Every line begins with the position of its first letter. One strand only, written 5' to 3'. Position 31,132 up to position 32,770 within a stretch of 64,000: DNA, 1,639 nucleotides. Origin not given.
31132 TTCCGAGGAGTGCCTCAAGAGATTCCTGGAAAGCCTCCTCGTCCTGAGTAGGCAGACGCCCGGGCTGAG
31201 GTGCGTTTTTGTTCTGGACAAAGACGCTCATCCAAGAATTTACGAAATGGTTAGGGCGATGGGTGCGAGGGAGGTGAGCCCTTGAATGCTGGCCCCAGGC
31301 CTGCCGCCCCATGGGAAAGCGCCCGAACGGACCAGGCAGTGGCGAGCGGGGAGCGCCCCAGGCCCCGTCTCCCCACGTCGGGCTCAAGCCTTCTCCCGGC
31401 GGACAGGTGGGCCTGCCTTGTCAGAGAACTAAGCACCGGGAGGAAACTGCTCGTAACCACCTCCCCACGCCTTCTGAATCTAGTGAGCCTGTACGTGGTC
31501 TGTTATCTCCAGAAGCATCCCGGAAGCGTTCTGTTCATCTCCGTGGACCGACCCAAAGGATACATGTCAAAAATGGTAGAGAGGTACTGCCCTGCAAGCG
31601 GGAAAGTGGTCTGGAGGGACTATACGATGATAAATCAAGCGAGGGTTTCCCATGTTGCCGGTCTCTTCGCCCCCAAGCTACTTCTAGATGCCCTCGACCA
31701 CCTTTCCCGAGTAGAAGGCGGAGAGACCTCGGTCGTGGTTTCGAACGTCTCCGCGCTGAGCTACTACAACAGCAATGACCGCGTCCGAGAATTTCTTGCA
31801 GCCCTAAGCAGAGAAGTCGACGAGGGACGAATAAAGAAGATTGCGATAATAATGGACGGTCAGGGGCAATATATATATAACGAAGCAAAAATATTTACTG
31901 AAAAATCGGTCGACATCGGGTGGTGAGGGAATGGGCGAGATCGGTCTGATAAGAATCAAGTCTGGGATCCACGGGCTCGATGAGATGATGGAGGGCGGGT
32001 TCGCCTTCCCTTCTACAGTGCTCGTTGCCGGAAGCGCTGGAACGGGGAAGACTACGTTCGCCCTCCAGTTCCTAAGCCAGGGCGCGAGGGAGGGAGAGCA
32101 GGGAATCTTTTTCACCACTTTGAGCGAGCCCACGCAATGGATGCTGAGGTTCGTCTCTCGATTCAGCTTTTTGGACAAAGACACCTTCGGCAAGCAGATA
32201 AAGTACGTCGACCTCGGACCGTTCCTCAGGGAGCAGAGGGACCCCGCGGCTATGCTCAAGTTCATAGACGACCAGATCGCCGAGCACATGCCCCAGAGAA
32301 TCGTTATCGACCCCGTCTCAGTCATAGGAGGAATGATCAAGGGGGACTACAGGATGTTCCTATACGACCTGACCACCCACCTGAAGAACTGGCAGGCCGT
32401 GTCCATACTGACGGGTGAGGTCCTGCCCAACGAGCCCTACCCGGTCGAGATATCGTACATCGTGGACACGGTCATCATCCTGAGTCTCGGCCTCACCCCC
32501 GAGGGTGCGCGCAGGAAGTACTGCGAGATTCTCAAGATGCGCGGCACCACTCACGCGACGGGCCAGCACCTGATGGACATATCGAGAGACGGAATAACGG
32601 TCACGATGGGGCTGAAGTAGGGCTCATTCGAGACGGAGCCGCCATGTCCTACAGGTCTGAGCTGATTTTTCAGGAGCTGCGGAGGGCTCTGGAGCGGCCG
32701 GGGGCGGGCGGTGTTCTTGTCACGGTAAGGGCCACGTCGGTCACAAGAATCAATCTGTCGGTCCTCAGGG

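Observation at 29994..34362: Operon of one intact KaiC/RecA-like ATPase embedded among five P-loop-less KaiC-like paralogs sharing a DRPH motif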

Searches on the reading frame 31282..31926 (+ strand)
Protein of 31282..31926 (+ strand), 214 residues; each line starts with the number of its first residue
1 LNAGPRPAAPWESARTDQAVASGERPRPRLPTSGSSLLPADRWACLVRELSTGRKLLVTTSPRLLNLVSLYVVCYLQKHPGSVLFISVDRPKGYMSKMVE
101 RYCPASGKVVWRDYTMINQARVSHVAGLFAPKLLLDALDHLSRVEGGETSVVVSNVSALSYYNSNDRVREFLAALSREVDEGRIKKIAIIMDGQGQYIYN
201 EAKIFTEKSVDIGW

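Call 3: search_protein_families(library=pfam, max_evalue=1, proteins=[window:31282-31926:+])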
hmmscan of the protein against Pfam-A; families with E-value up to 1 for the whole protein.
window:31282-31926:+ (214 aa): 0 families

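Call 4: search_protein_families(library=ncbifam, max_evalue=1, proteins=[window:31282-31926:+])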
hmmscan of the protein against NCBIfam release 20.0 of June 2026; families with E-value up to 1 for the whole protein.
window:31282-31926:+ (214 aa): 1 family
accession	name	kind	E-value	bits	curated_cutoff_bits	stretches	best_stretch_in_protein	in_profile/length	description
TIGR03707.1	PPK2_P_aer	equivalog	0.12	12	301.8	1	89-199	72-177/230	polyphosphate kinase 2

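Call 67: search_protein_families(library=padloc, max_evalue=0.01, proteins=[window:31282-31926:+])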
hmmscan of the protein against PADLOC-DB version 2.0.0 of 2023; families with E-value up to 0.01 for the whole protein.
window:31282-31926:+ (214 aa): 0 families

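Call 71: predict_structure(alignment_id=A8)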
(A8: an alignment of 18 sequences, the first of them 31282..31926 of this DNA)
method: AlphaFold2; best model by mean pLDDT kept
length: 214 residues; sequences in the alignment: 18
mean_pLDDT: 76.4   pTM: 0.74
mean pLDDT of the five models: 76.4, 76.2, 69.8, 69.5, 68.9
residues with pLDDT >= 90: 82; 70-90: 72; 50-70: 14; < 50: 46
segments of 3 or more residues with pLDDT < 50: 1-4, 6-36, 107-117
pLDDT, mean of each block of 10 residues (from residue 1): 43 35 36 49 88 94 90 88 89 80 57 46 87 89 79 93 92 94 93 89 93 79
secondary structure, 60 per line:
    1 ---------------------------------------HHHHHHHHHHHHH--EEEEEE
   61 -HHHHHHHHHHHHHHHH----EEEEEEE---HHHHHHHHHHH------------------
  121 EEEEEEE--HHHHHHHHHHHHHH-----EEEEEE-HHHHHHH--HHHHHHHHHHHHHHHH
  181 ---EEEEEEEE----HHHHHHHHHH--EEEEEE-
elements in order: H40-52 E55-60 H62-77 E82-88 H92-102 E121-127 H130-143 E149-154 H156-162 H165-180 E184-191 H196-205 E208-213

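Call 73: fold_search(model_id=the predicted structure, library=pdb)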
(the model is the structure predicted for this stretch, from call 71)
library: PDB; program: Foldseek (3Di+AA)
matches with E <= 10: 1643; with E <= 0.001: 99
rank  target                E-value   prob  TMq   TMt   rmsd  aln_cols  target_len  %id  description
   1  2gbl_D                2.4e-05  1.00  0.55  0.27  10.7       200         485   12  Crystal Structure of Full Length Circadian Clock Protein KaiC with Phosphorylation Sites (released 2007-01-23)
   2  2gbl_E                3.3e-05  1.00  0.49  0.24  11.1       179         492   12  Crystal Structure of Full Length Circadian Clock Protein KaiC with Phosphorylation Sites (released 2007-01-23)
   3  3s1a_E                4.5e-05  1.00  0.54  0.25  10.3       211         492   11  Crystal structure of the phosphorylation-site double mutant S431E/T432E of the KaiC circadian clock protein (released 2011-09-21)
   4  7s65_B                5.0e-05  1.00  0.56  0.28  10.0       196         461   10  Compressed conformation of nighttime state KaiC (released 2021-09-22)
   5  3k0f_B                5.7e-05  1.00  0.50  0.24  10.9       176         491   12  Crystal structure of the phosphorylation-site double mutant T426A/T432A of the KaiC circadian clock protein (released 2010-03-31)
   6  4o0m_A                5.7e-05  1.00  0.54  0.26  10.8       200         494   14  Crystal structure of T. Elongatus BP-1 Clock Protein KaiC (released 2014-05-14)
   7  4o0m_B                6.1e-05  1.00  0.50  0.24   4.9       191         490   13  Crystal structure of T. Elongatus BP-1 Clock Protein KaiC (released 2014-05-14)
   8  3k0e_E                6.5e-05  1.00  0.56  0.27  10.7       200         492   11  Crystal structure of the phosphorylation-site mutant T426N of the KaiC circadian clock protein (released 2010-03-31)
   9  8zn6_I                6.9e-05  1.00  0.57  0.28  10.4       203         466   11  Crystal Structure of Designed Clock Protein KaiC (released 2025-04-16)
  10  3k0a_E                7.3e-05  1.00  0.57  0.27  10.6       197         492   12  Crystal structure of the phosphorylation-site mutant S431A of the KaiC circadian clock protein (released 2010-03-31)
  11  8zn7_A                7.3e-05  1.00  0.55  0.28   9.5       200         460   10  Crystal Structure of Designed Clock Protein KaiC (released 2025-04-16)
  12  3jzm_A                7.8e-05  1.00  0.56  0.27  10.6       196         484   13  Crystal structure of the phosphorylation-site mutant T432A of the KaiC circadian clock protein (released 2010-03-31)
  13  2gbl_C                9.4e-05  1.00  0.53  0.25  10.8       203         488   13  Crystal Structure of Full Length Circadian Clock Protein KaiC with Phosphorylation Sites (released 2007-01-23)
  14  9njk_E                1.0e-04  1.00  0.46  0.34   5.4       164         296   16  The Cryo-EM structure of the yeast Rad51-ssDNA nucleoprotein filament ADP bound state (released 2025-03-19)
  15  8rxc_F                1.0e-04  1.00  0.48  0.29   4.7       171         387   13  RadA helicase from Streptococcus pneumoniae coordinating dsDNA (released 2024-10-30)
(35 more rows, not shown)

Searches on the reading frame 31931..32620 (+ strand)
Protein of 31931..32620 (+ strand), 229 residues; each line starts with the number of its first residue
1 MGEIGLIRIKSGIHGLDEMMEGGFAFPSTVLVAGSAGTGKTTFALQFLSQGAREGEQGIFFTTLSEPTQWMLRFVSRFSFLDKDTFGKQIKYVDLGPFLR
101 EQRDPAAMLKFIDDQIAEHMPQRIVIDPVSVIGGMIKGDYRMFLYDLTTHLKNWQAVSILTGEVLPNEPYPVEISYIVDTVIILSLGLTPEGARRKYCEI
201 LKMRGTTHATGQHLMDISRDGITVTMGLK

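Call 3: search_protein_families(library=pfam, max_evalue=1, proteins=[window:31931-32620:+])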
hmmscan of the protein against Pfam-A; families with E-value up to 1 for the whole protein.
window:31931-32620:+ (229 aa): 20 families
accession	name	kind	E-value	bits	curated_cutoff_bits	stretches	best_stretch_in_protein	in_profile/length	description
PF06745.19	ATPase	-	3e-39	135.2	26.6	1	9-226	1-228/231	KaiC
PF03796.21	DnaB_C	-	2.4e-05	24.3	27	1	9-87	2-80/255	DnaB-like helicase C terminal domain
PF07088.17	GvpD_P-loop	-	0.0011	19.4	24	1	28-114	11-100/189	GvpD gas vesicle protein, P-loop domain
PF13401.12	AAA_22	-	0.0012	19.5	27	1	30-127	8-91/130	AAA domain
PF13481.12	AAA_25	-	0.0012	19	27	1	18-56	24-61/195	AAA domain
PF13191.12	AAA_16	-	0.0049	17.8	32.6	1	27-60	24-55/167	AAA ATPase domain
PF20720.3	nSTAND3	-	0.0055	16.9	27.2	1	29-88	19-77/155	Novel STAND NTPase 3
PF13479.12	AAA_24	-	0.0071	16.7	27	1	29-51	4-23/195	AAA domain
PF05729.18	NACHT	-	0.009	16.3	26.7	1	28-55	1-28/167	NACHT domain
PF25199.1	nSTAND_NTPase5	-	0.016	15.4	34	1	27-62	41-77/145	Novel STAND NTPase 5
PF09848.15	SLFN-g3_helicase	-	0.023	14.4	24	1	28-60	2-36/354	Schlafen group 3, DNA/RNA helicase domain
PF23442.1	DUF7125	-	0.042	13.4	29.1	1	124-162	101-139/207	Family of unknown function (DUF7125)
PF00158.32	Sigma54_activat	-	0.064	13.4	20.2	1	24-57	19-52/168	Sigma-54 interaction domain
PF05625.17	PAXNEB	-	0.077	12.5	28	1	9-71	19-82/366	PAXNEB protein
PF01637.24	ATPase_2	-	0.11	12.7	33.2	1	16-69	11-62/225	ATPase domain predominantly from Archaea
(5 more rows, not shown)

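Call 4: search_protein_families(library=ncbifam, max_evalue=1, proteins=[window:31931-32620:+])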
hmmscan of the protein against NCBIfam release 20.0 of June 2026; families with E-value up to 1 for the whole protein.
window:31931-32620:+ (229 aa): 28 families (the best 25 are shown)
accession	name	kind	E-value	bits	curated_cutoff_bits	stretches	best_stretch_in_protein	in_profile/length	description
NF006799.0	PRK09302.1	equivalog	1.3e-29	103.1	408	1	6-224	10-238/515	circadian clock protein KaiC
TIGR03880.1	KaiC_arch_3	hypoth_equivalog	1.1e-26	93.8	249.45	1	12-224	1-217/224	KaiC domain-containing protein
TIGR02655.1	circ_KaiC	equivalog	2.6e-21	75.8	546.25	1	8-224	2-228/484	circadian clock protein KaiC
TIGR03877.1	thermo_KaiC_1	hypoth_equivalog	6.4e-18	65.1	307.25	1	8-225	3-233/238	KaiC domain-containing protein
TIGR03881.1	KaiC_arch_4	hypoth_equivalog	3.6e-17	62.8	247.8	1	8-223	2-227/231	KaiC domain-containing protein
NF004723.0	PRK06067.1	subfamily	2.2e-09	37.2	194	1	9-213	16-222/243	flagellar accessory protein FlaH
TIGR03878.1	thermo_KaiC_2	hypoth_equivalog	6.8e-07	28.9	232.2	1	22-159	31-170/259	KaiC domain-containing protein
TIGR00416.1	sms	equivalog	1.2e-05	24.2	403.05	1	7-83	74-149/454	DNA repair protein RadA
TIGR00665.1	DnaB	equivalog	5.7e-05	22.1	385.25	1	7-114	176-284/435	replicative DNA helicase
NF052589.1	ArlH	equivalog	7.4e-05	22.6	215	1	16-133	9-128/229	archaellum protein ArlH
NF006306.0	PRK08506.1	equivalog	0.00011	21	596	1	5-77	171-242/472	replicative DNA helicase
NF004629.0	PRK05973.1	equivalog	0.00012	21.2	156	1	28-63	65-100/237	DNA helicase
NF005852.0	PRK07773.1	equivalog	0.0022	16.3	780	1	9-59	200-249/886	replicative DNA helicase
NF004109.0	PRK05595.1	equivalog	0.0045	15.7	737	1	8-61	183-236/444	replicative DNA helicase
NF003301.0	PRK04301.1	equivalog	0.0052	16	259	1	7-47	81-121/316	DNA repair and recombination protein RadA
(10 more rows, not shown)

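Call 52: search_solved_structures(query=window:31931-32620:+, max_evalue=0.00001, show_alignments=4)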
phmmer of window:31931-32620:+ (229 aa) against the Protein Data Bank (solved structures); distinct sequences matched with E-value up to 0.00001: 47.
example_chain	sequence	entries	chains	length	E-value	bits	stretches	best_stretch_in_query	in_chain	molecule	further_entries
8zn5_B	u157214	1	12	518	1.6e-43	152.1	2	6-218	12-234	KaiC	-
8zn6_F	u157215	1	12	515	3.8e-40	141.1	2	8-224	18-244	KaiC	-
7dy1_A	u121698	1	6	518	1.3e-36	129.5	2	8-222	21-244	Circadian clock protein kinase KaiC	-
4o0m_A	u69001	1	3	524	1.4e-36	129.4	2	8-222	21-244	Circadian clock protein kinase KaiC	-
8jon_A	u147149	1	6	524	1.5e-36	129.3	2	10-224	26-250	Circadian clock oscillator protein KaiC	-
8zn7_D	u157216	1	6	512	2e-36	128.9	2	7-224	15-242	KaiC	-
5jwq_A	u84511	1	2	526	4.9e-36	127.6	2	8-222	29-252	Circadian clock protein kinase KaiC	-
4dug_A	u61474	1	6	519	6.1e-36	127.3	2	7-224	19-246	Circadian clock protein kinase kaiC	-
7dyk_A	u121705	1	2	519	6.9e-36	127.1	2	7-224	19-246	Circadian clock protein kinase KaiC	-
3k0f_A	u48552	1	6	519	9.3e-36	126.7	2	7-224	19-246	Circadian clock protein kinase KaiC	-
3jzm_A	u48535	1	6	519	9.4e-36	126.7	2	7-224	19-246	Circadian clock protein kinase kaiC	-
7dyi_A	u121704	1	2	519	9.4e-36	126.7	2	7-224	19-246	Circadian clock protein kinase KaiC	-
1u9i_A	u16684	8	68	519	9.5e-36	126.7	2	7-224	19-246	KaiC | Circadian clock protein kinase kaiC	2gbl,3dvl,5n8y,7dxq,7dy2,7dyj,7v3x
3k0e_A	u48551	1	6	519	9.5e-36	126.7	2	7-224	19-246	Circadian clock protein kinase KaiC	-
1tf7_A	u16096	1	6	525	1e-35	126.6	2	7-224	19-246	KaiC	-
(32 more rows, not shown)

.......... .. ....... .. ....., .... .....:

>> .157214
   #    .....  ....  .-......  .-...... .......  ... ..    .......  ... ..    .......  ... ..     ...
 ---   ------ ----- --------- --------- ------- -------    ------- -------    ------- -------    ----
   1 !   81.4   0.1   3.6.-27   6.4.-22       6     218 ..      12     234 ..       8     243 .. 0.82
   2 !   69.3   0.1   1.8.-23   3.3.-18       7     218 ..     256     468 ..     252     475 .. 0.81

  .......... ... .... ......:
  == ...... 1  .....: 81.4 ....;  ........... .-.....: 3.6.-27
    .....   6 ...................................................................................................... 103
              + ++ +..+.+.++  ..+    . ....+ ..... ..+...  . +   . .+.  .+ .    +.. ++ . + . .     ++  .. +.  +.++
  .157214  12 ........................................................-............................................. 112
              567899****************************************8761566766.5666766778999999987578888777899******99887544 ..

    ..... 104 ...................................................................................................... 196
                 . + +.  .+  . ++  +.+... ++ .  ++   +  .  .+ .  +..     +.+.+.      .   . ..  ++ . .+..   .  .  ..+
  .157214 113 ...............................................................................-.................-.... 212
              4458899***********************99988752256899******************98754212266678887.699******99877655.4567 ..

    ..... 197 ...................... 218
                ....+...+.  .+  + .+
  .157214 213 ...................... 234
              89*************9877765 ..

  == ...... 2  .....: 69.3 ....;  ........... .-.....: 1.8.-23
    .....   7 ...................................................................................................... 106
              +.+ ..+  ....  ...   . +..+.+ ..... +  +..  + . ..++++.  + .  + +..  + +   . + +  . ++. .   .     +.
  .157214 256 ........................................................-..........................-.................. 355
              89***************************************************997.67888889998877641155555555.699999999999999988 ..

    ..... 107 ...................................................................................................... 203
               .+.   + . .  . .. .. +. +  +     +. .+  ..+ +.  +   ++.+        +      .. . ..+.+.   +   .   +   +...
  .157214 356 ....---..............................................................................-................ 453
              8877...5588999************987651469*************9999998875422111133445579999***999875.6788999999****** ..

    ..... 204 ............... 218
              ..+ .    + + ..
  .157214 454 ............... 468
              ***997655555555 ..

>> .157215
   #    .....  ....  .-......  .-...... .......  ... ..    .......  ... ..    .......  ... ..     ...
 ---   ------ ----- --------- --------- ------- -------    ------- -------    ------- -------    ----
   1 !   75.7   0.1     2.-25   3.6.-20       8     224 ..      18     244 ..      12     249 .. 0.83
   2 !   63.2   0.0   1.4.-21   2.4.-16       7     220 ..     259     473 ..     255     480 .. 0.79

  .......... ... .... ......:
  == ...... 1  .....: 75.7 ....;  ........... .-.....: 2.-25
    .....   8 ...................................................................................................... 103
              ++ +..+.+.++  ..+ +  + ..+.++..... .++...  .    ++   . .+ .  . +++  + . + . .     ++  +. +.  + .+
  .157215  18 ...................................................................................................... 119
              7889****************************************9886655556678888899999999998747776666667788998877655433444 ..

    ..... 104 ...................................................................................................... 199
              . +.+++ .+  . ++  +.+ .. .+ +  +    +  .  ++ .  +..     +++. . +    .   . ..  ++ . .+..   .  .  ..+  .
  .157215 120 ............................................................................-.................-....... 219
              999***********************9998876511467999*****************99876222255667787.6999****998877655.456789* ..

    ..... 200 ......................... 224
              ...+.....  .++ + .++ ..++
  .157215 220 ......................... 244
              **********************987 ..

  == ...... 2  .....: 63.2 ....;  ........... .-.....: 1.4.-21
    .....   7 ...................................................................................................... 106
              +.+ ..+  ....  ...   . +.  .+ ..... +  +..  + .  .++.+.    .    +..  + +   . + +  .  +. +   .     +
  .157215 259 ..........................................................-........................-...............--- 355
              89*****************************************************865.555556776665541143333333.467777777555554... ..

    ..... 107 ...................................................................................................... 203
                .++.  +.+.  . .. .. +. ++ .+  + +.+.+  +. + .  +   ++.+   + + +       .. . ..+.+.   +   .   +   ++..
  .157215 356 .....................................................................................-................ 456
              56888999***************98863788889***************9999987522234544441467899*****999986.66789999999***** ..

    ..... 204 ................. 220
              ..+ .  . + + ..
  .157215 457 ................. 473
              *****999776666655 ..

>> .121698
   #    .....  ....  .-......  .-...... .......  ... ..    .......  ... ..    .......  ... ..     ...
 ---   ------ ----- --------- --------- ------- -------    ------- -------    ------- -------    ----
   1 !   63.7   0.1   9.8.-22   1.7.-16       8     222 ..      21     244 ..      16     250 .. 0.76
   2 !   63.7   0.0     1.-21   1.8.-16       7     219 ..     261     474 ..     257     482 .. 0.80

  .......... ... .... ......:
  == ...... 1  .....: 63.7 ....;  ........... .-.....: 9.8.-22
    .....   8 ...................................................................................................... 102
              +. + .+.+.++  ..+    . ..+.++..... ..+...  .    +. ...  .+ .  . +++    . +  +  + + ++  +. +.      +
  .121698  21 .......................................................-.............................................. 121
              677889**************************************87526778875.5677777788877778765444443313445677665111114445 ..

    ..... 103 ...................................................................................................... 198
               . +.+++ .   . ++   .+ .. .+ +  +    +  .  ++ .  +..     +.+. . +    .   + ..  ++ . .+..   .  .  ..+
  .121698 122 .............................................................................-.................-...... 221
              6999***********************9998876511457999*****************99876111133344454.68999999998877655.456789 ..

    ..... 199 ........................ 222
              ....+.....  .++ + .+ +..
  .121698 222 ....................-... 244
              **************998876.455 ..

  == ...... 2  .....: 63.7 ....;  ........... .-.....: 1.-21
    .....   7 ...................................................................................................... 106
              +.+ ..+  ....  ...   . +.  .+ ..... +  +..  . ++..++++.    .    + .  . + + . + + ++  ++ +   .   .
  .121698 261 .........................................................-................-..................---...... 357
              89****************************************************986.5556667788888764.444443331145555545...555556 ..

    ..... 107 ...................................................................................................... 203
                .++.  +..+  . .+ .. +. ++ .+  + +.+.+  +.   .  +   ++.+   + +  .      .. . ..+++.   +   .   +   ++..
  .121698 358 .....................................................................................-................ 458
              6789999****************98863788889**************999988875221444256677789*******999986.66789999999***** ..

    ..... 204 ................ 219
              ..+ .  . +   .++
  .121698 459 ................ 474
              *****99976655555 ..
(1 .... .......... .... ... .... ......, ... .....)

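Call 67: search_protein_families(library=padloc, max_evalue=0.01, proteins=[window:31931-32620:+])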
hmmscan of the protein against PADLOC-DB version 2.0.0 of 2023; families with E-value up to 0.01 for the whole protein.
window:31931-32620:+ (229 aa): 1 family
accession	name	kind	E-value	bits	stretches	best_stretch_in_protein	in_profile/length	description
PDLC04140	mad8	-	0.00024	18.7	1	27-105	27-100/314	mads_8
